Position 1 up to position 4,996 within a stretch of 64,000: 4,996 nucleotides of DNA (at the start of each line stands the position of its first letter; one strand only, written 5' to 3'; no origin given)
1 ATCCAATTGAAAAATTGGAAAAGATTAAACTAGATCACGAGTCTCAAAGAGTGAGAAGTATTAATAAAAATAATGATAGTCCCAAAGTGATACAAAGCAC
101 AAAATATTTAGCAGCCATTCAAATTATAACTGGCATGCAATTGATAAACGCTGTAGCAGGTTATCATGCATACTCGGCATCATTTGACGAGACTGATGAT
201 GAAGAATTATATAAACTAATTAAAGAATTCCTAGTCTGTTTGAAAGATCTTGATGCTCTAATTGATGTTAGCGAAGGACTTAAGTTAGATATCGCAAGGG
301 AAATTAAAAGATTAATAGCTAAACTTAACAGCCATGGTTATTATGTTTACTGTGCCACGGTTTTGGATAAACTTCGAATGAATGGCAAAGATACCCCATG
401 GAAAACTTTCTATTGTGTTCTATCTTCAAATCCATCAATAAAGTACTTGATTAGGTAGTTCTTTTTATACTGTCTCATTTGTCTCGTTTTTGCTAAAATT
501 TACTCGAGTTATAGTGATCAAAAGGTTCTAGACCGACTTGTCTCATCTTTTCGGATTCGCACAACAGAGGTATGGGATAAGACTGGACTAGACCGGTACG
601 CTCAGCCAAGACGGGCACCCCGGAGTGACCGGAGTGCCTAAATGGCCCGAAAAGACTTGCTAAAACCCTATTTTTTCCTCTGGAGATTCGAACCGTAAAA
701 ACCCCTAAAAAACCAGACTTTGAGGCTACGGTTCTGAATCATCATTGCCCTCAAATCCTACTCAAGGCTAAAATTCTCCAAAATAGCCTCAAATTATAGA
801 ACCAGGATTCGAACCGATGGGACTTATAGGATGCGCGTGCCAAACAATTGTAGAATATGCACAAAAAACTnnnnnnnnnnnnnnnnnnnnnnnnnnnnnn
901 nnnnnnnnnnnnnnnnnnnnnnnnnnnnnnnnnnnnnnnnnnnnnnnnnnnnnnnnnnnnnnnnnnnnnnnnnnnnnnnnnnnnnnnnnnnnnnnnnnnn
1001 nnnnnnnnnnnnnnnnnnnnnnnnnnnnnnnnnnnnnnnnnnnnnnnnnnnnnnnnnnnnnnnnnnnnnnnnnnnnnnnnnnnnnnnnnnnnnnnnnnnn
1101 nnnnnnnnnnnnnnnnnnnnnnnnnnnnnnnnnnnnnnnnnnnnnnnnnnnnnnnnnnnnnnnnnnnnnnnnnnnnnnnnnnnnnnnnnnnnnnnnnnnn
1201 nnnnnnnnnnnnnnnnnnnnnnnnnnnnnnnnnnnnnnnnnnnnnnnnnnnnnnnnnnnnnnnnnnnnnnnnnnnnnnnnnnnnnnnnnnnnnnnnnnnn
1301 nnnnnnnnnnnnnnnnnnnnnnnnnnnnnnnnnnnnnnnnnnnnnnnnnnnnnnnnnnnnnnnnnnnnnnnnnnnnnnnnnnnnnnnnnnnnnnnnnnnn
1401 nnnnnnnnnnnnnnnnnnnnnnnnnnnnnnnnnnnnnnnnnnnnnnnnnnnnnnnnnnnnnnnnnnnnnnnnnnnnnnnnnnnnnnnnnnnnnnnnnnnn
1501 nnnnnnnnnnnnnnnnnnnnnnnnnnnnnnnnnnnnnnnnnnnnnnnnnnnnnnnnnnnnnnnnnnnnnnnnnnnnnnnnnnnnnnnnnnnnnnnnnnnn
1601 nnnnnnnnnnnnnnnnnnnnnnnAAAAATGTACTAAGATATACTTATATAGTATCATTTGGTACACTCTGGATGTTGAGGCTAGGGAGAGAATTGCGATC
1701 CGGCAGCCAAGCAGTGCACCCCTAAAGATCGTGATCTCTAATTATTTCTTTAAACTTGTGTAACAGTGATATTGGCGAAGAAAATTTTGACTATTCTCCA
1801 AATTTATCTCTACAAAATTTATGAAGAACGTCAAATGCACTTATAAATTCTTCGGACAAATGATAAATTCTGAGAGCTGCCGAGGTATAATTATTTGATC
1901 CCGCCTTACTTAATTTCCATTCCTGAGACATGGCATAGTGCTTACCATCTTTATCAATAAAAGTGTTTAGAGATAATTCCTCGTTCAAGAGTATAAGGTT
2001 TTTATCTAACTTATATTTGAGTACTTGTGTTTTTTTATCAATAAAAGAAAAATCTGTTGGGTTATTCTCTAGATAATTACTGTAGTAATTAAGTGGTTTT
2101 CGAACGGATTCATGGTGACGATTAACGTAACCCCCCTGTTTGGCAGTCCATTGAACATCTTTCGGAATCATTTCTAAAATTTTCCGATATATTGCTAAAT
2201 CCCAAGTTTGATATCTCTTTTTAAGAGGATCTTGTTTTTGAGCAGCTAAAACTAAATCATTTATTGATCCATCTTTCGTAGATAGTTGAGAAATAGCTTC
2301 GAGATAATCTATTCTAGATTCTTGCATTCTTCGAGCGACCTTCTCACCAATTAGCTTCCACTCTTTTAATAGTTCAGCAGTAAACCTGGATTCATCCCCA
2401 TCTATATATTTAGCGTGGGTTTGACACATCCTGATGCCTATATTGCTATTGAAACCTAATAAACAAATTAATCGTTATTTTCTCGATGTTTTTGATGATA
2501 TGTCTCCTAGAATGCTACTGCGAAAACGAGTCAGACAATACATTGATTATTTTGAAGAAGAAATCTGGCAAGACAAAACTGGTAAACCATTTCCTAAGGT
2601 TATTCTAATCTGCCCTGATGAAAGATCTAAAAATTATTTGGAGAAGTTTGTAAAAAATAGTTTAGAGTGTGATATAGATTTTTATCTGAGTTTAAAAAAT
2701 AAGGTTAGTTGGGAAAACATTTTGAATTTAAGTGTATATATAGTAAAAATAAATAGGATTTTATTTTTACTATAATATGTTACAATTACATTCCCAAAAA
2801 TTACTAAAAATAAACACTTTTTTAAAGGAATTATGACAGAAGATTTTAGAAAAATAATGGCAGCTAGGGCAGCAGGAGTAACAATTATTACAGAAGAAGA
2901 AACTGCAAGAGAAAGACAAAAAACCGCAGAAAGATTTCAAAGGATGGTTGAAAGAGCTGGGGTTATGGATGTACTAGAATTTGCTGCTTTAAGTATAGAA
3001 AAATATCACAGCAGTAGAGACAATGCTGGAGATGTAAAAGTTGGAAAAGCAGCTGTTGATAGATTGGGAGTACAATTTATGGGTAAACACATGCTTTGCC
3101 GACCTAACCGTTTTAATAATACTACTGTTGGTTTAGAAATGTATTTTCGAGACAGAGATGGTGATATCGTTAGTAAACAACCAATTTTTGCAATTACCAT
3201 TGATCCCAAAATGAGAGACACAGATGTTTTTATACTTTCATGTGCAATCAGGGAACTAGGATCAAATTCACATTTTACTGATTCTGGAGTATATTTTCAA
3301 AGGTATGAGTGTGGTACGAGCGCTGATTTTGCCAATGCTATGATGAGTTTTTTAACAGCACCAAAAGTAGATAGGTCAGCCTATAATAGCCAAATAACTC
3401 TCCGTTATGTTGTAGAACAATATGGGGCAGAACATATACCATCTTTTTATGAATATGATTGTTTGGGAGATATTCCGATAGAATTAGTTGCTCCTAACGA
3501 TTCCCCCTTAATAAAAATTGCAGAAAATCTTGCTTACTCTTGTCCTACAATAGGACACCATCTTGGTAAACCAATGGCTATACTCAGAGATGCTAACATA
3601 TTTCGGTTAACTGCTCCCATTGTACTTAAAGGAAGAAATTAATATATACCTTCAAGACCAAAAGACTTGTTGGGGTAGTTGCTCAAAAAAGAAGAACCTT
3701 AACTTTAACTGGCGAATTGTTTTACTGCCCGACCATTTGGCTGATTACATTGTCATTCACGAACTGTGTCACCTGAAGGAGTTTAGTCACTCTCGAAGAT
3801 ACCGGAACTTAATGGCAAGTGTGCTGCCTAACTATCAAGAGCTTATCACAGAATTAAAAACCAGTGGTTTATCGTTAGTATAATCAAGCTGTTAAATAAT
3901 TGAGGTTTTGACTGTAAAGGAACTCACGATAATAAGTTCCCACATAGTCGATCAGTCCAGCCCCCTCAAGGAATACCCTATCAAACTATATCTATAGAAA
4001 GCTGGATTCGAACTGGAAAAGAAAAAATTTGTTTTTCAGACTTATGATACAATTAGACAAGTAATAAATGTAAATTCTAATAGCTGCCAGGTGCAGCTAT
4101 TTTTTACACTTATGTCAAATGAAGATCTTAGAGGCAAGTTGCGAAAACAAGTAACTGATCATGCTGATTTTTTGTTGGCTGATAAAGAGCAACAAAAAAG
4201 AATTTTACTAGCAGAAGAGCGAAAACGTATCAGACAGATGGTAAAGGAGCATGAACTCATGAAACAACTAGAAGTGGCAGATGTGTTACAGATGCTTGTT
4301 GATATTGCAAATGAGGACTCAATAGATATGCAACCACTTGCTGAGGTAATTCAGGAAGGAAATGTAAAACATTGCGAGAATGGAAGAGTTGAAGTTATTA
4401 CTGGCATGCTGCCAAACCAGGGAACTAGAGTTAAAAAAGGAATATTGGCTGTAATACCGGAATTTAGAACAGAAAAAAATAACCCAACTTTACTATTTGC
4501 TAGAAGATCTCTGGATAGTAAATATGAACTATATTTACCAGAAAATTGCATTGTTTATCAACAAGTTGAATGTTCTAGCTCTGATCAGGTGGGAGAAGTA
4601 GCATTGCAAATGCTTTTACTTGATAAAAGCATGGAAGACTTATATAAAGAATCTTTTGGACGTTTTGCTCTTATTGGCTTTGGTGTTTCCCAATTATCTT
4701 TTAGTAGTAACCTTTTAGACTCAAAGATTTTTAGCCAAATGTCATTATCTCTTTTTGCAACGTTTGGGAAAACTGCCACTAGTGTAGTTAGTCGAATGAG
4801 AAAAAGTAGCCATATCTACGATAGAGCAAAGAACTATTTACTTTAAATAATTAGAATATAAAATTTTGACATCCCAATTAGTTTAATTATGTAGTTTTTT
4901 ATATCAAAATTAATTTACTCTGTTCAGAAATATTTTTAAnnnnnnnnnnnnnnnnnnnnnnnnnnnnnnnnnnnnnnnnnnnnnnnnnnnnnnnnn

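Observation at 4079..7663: Graspetide-type ATP-grasp RiPP locus with unusual protein-sized paralogous partners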

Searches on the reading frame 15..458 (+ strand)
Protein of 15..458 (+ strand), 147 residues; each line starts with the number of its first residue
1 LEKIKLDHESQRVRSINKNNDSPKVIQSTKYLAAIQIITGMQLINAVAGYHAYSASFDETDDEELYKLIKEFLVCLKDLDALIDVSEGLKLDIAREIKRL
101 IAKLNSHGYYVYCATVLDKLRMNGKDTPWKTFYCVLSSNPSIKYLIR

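Call 54: search_protein_families(library=padloc, proteins=[window:15-458:+], max_evalue=0.1)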
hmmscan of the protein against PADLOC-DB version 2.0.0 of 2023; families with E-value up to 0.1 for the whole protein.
window:15-458:+ (147 aa): 0 families

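Call 55: search_protein_families(library=phrogs, proteins=[window:15-458:+], max_evalue=0.1)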
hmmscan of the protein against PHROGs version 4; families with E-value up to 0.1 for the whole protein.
window:15-458:+ (147 aa): 2 families
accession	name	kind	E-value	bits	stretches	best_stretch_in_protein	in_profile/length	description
phrog_1809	-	unknown function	0.061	14.2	1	39-82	28-70/131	-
phrog_6048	-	unknown function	0.087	14.2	0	58-111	32-80/89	-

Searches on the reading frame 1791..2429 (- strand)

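Call 3: search_protein_families(library=pfam, proteins=[window:1791-2429:-], max_evalue=1)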
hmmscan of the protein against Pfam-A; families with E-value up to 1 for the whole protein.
window:1791-2429:- (212 aa): 1 family
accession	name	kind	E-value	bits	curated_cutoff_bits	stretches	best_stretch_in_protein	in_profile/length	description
PF14786.12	Death_2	-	0.13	12.7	25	1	79-150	26-90/146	Tube Death domain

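Call 4: search_protein_families(library=ncbifam, proteins=[window:1791-2429:-], max_evalue=1)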
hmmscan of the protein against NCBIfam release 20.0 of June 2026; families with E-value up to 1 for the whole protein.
window:1791-2429:- (212 aa): 1 family
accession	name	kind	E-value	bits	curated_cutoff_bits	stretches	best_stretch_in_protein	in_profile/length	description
TIGR03939.1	PGA_TPR_OMP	equivalog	0.0026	16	366.65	1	87-193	149-254/800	poly-beta-1,6 N-acetyl-D-glucosamine export porin PgaA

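Call 54: search_protein_families(library=padloc, proteins=[window:1791-2429:-], max_evalue=0.1)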
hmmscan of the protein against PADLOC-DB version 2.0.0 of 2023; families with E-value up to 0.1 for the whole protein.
window:1791-2429:- (212 aa): 3 families
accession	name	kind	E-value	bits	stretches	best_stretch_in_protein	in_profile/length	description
PDLC04773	PDC-M68A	-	0.00011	20.3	1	1-40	15-54/200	-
PDLC04772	PDC-M68A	-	0.0022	16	1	1-37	77-114/253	-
PDLC00739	Effector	-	0.019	12.3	1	1-35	79-114/378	Endonuclease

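Call 55: search_protein_families(library=phrogs, proteins=[window:1791-2429:-], max_evalue=0.1)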
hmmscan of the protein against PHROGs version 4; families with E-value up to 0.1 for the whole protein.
window:1791-2429:- (212 aa): 1 family
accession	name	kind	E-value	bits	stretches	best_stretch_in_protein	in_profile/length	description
phrog_34329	-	unknown function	0.062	13.6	1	1-30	83-112/368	-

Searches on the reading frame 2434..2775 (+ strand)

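Call 3: search_protein_families(library=pfam, proteins=[window:2434-2775:+], max_evalue=1)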
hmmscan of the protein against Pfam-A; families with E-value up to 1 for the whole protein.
window:2434-2775:+ (113 aa): 0 families

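Call 4: search_protein_families(library=ncbifam, proteins=[window:2434-2775:+], max_evalue=1)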
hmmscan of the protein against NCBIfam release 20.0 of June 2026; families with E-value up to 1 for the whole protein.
window:2434-2775:+ (113 aa): 0 families

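Call 54: search_protein_families(library=padloc, proteins=[window:2434-2775:+], max_evalue=0.1)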
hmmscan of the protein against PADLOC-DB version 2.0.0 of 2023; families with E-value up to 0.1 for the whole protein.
window:2434-2775:+ (113 aa): 0 families

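Call 55: search_protein_families(library=phrogs, proteins=[window:2434-2775:+], max_evalue=0.1)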
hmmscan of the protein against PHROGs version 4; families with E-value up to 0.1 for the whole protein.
window:2434-2775:+ (113 aa): 3 families
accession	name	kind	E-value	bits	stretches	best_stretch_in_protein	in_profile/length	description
phrog_34337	-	unknown function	0.00031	22.1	1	62-106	42-84/85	-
phrog_2190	-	DNA, RNA and nucleotide metabolism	0.0013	19.7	1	15-81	125-190/197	replication initiation protein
phrog_9381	-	DNA, RNA and nucleotide metabolism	0.0025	18.2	1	4-83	182-269/288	replication initiation by nicking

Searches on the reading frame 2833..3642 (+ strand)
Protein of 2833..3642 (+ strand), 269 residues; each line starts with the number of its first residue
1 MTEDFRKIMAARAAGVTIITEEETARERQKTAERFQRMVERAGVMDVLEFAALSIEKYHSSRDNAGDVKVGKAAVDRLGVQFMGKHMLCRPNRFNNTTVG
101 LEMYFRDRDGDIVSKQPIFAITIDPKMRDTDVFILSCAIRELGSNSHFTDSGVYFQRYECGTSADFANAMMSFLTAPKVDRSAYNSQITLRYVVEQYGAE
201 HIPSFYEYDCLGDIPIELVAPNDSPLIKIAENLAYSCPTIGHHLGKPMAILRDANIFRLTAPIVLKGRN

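Call 3: search_protein_families(library=pfam, proteins=[window:2833-3642:+], max_evalue=1)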
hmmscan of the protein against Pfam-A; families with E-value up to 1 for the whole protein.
window:2833-3642:+ (269 aa): 1 family
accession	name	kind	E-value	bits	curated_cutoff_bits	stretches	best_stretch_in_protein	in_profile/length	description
PF05693.19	Glycogen_syn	-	0.16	11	27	1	137-200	161-220/639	Glycogen synthase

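Call 4: search_protein_families(library=ncbifam, proteins=[window:2833-3642:+], max_evalue=1)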
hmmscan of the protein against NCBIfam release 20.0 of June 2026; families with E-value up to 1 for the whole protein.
window:2833-3642:+ (269 aa): 1 family
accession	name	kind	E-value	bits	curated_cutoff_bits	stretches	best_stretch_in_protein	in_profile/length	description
NF042921.1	HpaC_Thermus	equivalog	0.023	14.7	200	1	1-37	1-37/150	4-hydroxyphenylacetate 3-monooxygenase reductase subunit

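Call 54: search_protein_families(library=padloc, proteins=[window:2833-3642:+], max_evalue=0.1)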
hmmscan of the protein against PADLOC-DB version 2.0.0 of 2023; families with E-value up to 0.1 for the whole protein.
window:2833-3642:+ (269 aa): 0 families

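Call 55: search_protein_families(library=phrogs, proteins=[window:2833-3642:+], max_evalue=0.1)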
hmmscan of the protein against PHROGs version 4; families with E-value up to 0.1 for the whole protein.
window:2833-3642:+ (269 aa): 1 family
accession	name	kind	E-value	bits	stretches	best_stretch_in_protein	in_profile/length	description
phrog_2134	-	unknown function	0.0036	18.1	0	23-94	47-119/135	-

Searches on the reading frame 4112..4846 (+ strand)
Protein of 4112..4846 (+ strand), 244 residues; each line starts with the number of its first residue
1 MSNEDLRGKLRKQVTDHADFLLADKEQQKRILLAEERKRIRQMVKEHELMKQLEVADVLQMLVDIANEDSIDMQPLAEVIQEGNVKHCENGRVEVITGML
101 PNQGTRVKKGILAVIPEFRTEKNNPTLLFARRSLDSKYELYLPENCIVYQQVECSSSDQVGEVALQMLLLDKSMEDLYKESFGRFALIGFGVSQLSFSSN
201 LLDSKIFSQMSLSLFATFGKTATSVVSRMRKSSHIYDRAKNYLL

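Call 3: search_protein_families(library=pfam, proteins=[window:4112-4846:+], max_evalue=1)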
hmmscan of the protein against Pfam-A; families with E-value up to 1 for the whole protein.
window:4112-4846:+ (244 aa): 1 family
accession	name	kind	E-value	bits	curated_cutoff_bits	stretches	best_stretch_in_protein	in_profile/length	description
PF16679.11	CDT1_C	-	0.02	15.9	25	1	24-85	8-67/96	DNA replication factor Cdt1 C-terminal domain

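Call 4: search_protein_families(library=ncbifam, proteins=[window:4112-4846:+], max_evalue=1)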
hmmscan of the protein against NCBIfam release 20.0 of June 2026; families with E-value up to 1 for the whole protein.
window:4112-4846:+ (244 aa): 0 families

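Call 10: find_homologous_proteins(query=window:4112-4846:+, max_evalue=0.01)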
Query window:4112-4846:+ (244 aa): 1 proteins with E <= 0.01 among 717 candidates.
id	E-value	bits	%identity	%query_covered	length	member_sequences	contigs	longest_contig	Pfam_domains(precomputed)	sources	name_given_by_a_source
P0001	4.4e-152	522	100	100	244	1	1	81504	-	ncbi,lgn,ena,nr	ncbi:hypothetical protein GYA49_04540 [Candidatus Beckwithbacteria bacterium]|nr:hypothetical protei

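Call 26: search_protein_representatives(alignment_id=A1)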
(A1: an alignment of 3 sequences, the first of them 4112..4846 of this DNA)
Query: 3 sequences, 256 profile positions. Proteins with E-value up to 0.001 (for the whole library): 4; up to 1e-10: 3; up to 1e-30: 3. The best 4 are listed.
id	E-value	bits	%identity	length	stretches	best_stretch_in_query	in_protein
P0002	2.4e-110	384.3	-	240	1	1-256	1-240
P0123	2.6e-110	384.2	-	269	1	1-256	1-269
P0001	3.8e-97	341.1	-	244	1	1-247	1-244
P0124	6.4e-07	45.4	-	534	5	167-220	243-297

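Call 37: predict_structure(alignment_id=A1)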
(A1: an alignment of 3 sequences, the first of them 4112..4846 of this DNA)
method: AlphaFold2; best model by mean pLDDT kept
length: 244 residues; sequences in the alignment: 3
mean_pLDDT: 54.0   pTM: 0.45
mean pLDDT of the five models: 54.0, 52.0, 47.5, 45.1, 44.0
residues with pLDDT >= 90: 0; 70-90: 27; 50-70: 126; < 50: 91
segments of 3 or more residues with pLDDT < 50: 99-110, 134-145, 171-217, 229-244
pLDDT, mean of each block of 10 residues (from residue 1): 68 74 67 64 59 66 66 58 58 55 41 59 63 45 51 69 66 46 39 30 32 48 51 32 26
secondary structure, 60 per line:
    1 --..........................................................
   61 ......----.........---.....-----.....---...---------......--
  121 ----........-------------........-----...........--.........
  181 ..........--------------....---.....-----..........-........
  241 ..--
elements in order: H3-66 H71-79 E83-87 E93-97 E113-118 E125-132 E146-153 H159-169 H172-190 H205-208 E212-216 H222-231 H233-242

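Call 54: search_protein_families(library=padloc, proteins=[window:4112-4846:+], max_evalue=0.1)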
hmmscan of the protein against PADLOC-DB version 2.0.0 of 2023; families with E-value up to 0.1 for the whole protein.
window:4112-4846:+ (244 aa): 1 family
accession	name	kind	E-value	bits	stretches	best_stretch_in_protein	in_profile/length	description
PDLC01144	Cas8b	-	0.0043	14.5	1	39-142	281-339/383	"Cas8b, new large subunit family"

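Call 55: search_protein_families(library=phrogs, proteins=[window:4112-4846:+], max_evalue=0.1)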
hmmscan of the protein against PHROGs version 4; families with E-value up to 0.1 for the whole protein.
window:4112-4846:+ (244 aa): 1 family
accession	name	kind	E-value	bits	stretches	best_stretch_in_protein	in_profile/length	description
phrog_28227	-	unknown function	0.023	15.8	1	31-93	34-95/101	-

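Call 93: fold_search(model_id=the predicted structure, library=viral)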
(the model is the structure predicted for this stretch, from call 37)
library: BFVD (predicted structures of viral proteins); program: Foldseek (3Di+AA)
matches with E <= 10: 186; with E <= 0.001: 0
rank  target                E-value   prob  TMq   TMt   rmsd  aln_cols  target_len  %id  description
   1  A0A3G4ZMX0            8.1e-02  0.51  0.23  0.21  10.2       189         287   15  Uncharacterized protein [Terrestrivirus sp.]
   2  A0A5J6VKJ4            2.5e-01  0.06  0.13  0.16  19.1       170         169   10  Uncharacterized protein [Megaviridae environmental sample]
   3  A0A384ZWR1            3.1e-01  0.41  0.23  0.22   7.3       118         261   14  Uncharacterized protein [Dickeya phage vB_DsoM_JA13]
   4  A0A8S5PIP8            3.9e-01  0.41  0.19  0.36   5.2        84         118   10  Uncharacterized protein [Siphoviridae sp. ctsxw88]
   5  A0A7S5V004            3.9e-01  0.10  0.17  0.20  20.6       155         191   12  (no name in the UniProt tables at hand)
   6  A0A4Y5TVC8            5.6e-01  0.23  0.19  0.15   9.8       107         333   10  SprT family zinc-dependent metalloprotease [Vibrio phage VAP7]
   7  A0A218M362            5.9e-01  0.21  0.23  0.43   7.3       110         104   12  Uncharacterized protein [Acidovorax phage ACP17]
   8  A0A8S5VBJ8            6.7e-01  0.04  0.13  0.15  19.9       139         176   11  Uncharacterized protein [Myoviridae sp. ctbEa13]
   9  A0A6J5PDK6            7.1e-01  0.06  0.17  0.22  10.8       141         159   13  Uncharacterized protein [uncultured Caudovirales phage]
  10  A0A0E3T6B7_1          7.5e-01  0.03  0.11  0.04  19.5       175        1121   11  Tape measure protein [Bacillus phage Stills]
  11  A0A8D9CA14            9.5e-01  0.06  0.17  0.17  25.4       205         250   10  Uncharacterized protein [uncultured marine phage]
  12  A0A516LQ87            9.5e-01  0.03  0.11  0.18  17.2       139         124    9  (no name in the UniProt tables at hand)
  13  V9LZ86                1.0e+00  0.08  0.21  0.21  15.5       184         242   14  Uncharacterized protein [Vibrio phage VP4B]
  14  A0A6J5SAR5            1.2e+00  0.10  0.21  0.35  11.9       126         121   13  Uncharacterized protein [uncultured Caudovirales phage]
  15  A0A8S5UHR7            1.3e+00  0.33  0.29  0.49   5.3       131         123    8  Uncharacterized protein [Myoviridae sp. ctu2j3]
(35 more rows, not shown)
